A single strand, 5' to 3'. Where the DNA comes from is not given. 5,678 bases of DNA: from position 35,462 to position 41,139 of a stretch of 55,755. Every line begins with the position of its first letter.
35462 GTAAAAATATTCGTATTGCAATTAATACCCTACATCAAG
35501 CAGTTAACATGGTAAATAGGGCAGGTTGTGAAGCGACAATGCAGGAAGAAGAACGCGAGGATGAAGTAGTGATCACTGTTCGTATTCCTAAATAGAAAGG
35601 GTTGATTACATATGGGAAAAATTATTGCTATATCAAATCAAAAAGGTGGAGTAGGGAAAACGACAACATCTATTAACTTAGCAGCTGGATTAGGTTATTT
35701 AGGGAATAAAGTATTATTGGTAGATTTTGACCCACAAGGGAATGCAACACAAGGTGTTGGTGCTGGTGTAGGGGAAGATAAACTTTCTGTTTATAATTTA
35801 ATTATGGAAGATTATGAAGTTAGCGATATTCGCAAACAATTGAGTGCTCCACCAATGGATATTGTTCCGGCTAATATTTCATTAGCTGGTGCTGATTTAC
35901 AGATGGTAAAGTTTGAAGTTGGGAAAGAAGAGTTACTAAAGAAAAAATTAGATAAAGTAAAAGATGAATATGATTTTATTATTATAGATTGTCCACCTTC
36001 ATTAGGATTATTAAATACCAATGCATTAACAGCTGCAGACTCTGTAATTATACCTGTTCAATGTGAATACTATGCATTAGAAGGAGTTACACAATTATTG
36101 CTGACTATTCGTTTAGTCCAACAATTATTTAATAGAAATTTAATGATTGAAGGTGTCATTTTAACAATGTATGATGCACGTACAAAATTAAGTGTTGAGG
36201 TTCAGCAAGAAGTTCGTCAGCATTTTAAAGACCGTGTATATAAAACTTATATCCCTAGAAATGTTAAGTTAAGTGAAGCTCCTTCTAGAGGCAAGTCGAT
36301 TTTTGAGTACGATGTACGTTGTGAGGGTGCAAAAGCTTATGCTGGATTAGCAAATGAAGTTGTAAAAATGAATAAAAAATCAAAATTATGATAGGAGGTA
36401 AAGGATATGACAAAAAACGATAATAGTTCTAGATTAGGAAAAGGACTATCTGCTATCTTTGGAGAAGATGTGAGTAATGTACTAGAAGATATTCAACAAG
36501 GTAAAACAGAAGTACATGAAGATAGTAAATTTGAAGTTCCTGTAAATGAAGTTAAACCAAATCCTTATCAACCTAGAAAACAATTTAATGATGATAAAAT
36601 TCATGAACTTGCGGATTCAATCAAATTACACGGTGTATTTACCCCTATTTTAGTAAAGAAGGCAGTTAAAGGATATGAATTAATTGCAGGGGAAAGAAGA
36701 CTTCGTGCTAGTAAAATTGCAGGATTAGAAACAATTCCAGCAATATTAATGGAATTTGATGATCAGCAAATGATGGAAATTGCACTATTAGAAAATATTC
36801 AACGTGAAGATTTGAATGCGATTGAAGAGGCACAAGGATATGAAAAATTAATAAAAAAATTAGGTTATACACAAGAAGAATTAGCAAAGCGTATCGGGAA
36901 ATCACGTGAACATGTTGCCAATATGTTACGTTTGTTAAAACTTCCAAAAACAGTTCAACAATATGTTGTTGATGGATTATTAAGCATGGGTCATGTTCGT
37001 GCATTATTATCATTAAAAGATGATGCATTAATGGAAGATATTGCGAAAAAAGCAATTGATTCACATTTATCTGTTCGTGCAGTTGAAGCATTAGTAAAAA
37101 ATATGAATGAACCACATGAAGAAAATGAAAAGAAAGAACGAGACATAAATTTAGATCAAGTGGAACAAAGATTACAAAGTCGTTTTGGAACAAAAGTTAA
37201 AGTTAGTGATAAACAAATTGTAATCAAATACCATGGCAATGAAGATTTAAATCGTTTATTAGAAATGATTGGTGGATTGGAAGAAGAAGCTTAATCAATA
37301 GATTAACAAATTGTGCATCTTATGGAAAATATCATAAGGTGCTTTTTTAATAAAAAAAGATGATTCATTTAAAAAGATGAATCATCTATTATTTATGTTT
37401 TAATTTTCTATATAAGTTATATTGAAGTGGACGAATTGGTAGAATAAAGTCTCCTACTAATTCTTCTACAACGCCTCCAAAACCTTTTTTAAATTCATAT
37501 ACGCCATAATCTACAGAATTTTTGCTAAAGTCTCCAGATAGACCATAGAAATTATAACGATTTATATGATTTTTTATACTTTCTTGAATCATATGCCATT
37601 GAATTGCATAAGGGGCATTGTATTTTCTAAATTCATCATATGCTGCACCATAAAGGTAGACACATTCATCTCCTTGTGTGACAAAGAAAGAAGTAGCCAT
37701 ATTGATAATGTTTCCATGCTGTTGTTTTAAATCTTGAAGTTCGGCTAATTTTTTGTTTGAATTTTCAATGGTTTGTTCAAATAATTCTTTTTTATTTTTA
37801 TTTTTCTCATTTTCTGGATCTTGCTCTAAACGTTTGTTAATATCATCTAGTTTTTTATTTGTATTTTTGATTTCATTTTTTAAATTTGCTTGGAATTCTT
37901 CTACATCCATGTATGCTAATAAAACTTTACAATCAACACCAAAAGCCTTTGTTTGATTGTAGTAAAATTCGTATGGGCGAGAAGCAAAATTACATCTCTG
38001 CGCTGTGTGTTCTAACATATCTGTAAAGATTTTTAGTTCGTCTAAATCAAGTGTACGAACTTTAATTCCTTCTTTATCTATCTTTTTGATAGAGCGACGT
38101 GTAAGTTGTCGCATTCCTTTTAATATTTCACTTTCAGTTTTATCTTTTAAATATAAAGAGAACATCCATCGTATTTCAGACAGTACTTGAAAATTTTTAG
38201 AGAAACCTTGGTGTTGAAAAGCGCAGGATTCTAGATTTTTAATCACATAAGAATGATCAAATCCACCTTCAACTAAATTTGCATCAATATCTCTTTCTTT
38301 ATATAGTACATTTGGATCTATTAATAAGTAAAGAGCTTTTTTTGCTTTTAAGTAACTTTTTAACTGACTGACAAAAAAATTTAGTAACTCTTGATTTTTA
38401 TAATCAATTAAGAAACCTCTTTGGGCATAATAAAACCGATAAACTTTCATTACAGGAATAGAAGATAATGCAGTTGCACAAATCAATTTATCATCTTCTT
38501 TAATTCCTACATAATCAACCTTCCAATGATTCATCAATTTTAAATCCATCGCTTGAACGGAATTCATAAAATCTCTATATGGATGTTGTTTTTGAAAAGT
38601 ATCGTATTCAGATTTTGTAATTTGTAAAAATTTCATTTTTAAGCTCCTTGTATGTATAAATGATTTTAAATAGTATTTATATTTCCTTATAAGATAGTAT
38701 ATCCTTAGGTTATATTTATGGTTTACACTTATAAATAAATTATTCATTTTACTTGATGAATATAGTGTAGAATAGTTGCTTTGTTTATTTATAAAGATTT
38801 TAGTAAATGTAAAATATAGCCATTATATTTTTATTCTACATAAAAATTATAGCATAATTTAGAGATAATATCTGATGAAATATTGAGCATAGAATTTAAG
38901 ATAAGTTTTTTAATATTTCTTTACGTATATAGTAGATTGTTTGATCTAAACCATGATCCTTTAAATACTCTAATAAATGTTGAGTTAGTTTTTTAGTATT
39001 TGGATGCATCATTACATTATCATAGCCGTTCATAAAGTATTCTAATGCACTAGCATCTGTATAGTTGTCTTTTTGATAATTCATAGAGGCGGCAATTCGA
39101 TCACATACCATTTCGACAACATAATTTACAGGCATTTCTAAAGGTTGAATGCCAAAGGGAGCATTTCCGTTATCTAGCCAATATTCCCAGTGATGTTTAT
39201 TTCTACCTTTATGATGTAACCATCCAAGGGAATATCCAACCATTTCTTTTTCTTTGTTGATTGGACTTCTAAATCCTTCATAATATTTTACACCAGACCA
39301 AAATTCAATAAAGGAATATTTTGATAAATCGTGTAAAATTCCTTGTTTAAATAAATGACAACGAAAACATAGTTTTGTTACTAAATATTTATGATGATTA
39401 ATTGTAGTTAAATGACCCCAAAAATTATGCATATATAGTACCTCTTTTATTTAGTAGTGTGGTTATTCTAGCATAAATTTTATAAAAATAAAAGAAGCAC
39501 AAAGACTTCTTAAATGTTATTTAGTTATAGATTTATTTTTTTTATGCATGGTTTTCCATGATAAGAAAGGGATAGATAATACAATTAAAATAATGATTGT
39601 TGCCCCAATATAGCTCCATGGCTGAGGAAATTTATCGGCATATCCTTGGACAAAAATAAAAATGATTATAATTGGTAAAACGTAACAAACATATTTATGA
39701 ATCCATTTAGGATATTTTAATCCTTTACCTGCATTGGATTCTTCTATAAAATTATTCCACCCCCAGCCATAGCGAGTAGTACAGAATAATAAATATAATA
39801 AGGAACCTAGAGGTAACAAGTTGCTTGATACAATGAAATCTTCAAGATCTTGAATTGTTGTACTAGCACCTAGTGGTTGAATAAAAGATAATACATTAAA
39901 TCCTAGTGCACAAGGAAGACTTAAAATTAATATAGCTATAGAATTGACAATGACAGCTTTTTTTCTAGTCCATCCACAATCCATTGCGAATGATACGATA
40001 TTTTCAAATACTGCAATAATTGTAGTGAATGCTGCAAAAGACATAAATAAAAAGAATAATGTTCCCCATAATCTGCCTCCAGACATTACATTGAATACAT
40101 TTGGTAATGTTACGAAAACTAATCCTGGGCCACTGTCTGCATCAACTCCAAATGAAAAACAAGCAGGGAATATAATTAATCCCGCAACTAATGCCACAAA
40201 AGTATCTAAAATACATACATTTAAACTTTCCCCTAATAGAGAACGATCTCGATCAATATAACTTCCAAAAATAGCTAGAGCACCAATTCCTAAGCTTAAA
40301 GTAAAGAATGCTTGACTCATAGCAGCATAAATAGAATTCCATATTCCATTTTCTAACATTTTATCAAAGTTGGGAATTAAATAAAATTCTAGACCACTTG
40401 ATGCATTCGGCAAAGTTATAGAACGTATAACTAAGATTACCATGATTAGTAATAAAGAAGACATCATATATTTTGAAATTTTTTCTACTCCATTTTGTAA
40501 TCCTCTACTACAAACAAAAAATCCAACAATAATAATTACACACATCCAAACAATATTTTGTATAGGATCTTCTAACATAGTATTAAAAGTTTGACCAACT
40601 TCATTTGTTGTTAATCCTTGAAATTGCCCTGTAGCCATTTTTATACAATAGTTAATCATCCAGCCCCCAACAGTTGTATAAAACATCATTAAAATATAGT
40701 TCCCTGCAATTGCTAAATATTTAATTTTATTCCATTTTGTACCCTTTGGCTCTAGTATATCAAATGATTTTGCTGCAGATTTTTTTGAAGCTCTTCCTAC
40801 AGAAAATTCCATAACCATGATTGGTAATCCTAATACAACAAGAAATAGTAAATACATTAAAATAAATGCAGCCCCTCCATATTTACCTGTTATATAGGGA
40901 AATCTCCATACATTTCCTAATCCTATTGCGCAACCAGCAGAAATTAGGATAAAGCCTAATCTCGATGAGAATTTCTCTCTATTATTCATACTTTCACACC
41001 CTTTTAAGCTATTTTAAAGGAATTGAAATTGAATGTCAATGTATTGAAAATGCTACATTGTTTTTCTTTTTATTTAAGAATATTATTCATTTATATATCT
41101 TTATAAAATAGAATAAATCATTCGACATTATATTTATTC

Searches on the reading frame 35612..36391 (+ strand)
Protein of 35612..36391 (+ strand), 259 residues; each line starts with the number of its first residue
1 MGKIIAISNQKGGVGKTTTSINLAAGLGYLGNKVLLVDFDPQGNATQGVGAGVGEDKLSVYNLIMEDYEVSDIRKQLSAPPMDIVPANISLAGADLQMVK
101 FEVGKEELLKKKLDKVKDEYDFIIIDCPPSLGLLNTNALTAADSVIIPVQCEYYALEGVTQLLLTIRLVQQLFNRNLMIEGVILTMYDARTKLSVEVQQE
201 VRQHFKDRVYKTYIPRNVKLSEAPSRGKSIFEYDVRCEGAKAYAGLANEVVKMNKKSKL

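Call 10: search_protein_families(library=pfam, proteins=[window:35612-36391:+])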
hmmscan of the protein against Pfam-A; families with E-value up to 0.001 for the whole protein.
window:35612-36391:+ (259 aa): 8 families
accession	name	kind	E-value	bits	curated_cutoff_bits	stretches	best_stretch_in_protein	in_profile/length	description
PF13614.12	AAA_31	-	1.8e-66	223.9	27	1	3-179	2-177/177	AAA domain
PF01656.29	CbiA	-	3.7e-27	95.2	25.4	1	5-230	1-125/125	CobQ/CobB/MinD/ParA nucleotide binding domain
PF09140.17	MipZ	-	6.8e-13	49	20.7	2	4-42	2-40/262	ATPase MipZ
PF00142.24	Fer4_NifH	-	1.4e-11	44.8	25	1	10-52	7-49/271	4Fe-4S iron sulfur cluster binding proteins, NifH/frxC family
PF10609.15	ParA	-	1.9e-10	41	27.1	1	3-133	4-125/246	NUBPL iron-transfer P-loop NTPase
PF06564.18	CBP_BcsQ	-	2.1e-10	40.9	21.3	1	3-248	2-231/234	Cellulose biosynthesis protein BcsQ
PF02374.21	ArsA_ATPase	-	4.3e-07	29.9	24.3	1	10-132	8-140/305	Anion-transporting ATPase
PF00448.28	SRP54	-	0.0006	19.9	22.7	0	153-193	118-156/196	SRP54-type protein, GTPase domain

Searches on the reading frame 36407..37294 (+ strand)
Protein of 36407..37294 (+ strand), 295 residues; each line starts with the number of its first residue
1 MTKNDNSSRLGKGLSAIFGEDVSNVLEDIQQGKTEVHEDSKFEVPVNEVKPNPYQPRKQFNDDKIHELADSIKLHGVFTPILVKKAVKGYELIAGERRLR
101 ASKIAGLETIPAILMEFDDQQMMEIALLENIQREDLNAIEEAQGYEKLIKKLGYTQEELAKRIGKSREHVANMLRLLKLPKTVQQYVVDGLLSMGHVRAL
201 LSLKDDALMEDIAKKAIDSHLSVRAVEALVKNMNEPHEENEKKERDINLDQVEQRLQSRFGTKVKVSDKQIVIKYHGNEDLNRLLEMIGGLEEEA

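Call 10: search_protein_families(library=pfam, proteins=[window:36407-37294:+])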
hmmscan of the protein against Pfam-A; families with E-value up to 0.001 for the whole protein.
window:36407-37294:+ (295 aa): 5 families
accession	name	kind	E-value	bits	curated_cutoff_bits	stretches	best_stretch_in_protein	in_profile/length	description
PF17762.8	HTH_ParB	-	1.5e-38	131.5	22.6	1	134-234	1-101/102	ParB HTH domain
PF02195.25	ParB_N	-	2.3e-33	114.5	26.3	1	43-132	5-95/95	ParB N-terminal domain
PF01381.28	HTH_3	-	1e-05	25.9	23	1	147-175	3-31/55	Helix-turn-helix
PF23552.2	ParB_C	-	6.9e-05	22.7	23.8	1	246-288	2-49/50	ParB dimerisation domain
PF13545.12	HTH_Crp_2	-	0.00052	20.4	27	0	151-178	20-47/70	Crp-like helix-turn-helix domain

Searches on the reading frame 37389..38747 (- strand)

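Call 10: search_protein_families(library=pfam, proteins=[window:37389-38747:-])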
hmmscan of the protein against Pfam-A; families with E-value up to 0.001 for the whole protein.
window:37389-38747:- (452 aa): 2 families
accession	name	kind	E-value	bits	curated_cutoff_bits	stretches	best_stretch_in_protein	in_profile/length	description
PF02388.22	FemAB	-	8.1e-122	407.4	24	1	43-450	1-405/406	FemAB family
PF13480.13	Acetyltransf_6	-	6.5e-05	23.6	22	0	351-415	85-137/143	Acetyltransferase (GNAT) domain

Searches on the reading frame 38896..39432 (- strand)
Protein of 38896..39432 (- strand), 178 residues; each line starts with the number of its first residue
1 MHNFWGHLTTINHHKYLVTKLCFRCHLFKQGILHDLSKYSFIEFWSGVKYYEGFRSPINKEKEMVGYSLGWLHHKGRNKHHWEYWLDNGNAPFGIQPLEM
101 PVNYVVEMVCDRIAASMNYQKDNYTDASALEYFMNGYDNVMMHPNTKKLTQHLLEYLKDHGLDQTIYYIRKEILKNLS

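Call 10: search_protein_families(library=pfam, proteins=[window:38896-39432:-])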
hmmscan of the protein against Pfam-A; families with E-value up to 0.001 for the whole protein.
window:38896-39432:- (178 aa): 1 family
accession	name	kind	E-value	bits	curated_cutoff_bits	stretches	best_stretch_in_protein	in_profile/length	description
PF18907.5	DUF5662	-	2.7e-37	128.2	27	1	5-154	3-154/156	Family of unknown function (DUF5662)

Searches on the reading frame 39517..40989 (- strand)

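Call 10: search_protein_families(library=pfam, proteins=[window:39517-40989:-])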
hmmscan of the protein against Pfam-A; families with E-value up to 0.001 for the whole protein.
window:39517-40989:- (490 aa): 1 family
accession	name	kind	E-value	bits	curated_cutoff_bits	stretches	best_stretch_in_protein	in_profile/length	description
PF00209.24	SNF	-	4.6e-58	197.6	27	2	148-476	179-516/524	Sodium:neurotransmitter symporter family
